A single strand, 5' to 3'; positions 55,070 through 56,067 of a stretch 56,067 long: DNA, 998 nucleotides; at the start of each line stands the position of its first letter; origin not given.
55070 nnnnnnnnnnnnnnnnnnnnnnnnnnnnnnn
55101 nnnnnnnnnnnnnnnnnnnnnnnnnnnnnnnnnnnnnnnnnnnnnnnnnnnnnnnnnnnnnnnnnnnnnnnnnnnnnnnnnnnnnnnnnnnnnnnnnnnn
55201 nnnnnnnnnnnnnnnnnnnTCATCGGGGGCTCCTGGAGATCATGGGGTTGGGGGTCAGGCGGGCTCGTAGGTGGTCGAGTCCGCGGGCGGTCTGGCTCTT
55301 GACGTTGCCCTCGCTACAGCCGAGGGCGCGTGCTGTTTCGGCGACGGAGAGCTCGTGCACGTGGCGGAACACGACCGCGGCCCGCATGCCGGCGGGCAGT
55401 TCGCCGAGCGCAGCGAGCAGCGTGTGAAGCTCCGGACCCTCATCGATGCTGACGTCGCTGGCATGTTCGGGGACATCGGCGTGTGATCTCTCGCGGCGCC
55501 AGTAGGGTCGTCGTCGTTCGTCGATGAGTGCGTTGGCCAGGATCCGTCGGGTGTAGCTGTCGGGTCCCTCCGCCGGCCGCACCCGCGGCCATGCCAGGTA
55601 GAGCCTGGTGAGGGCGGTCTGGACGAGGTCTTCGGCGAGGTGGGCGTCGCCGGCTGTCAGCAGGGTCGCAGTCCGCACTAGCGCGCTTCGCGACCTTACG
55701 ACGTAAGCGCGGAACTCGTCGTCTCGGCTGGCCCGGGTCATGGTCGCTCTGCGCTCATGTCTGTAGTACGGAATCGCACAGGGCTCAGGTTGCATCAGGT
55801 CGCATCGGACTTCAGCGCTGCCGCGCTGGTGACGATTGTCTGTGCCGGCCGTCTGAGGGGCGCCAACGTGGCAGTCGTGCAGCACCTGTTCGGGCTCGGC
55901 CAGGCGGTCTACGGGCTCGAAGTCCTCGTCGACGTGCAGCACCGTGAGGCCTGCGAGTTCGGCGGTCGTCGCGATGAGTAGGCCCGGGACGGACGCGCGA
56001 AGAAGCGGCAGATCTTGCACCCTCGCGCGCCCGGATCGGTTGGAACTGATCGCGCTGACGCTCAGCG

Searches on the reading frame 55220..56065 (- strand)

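Call 43: search_protein_families(library=pfam, proteins=[window:55220-56065:-], max_evalue=0.000001)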
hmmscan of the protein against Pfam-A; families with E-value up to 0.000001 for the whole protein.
window:55220-56065:- (281 aa): 3 families
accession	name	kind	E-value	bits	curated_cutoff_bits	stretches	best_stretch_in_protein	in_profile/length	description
PF08281.18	Sigma70_r4_2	-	2.1e-13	50.1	25.7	1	215-266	3-54/54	Sigma-70, region 4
PF04542.20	Sigma70_r2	-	1.4e-10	41.2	24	1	126-186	6-67/71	Sigma-70 region 2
PF04545.22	Sigma70_r4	-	3.9e-09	36.3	24.1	1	219-268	1-50/50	Sigma-70, region 4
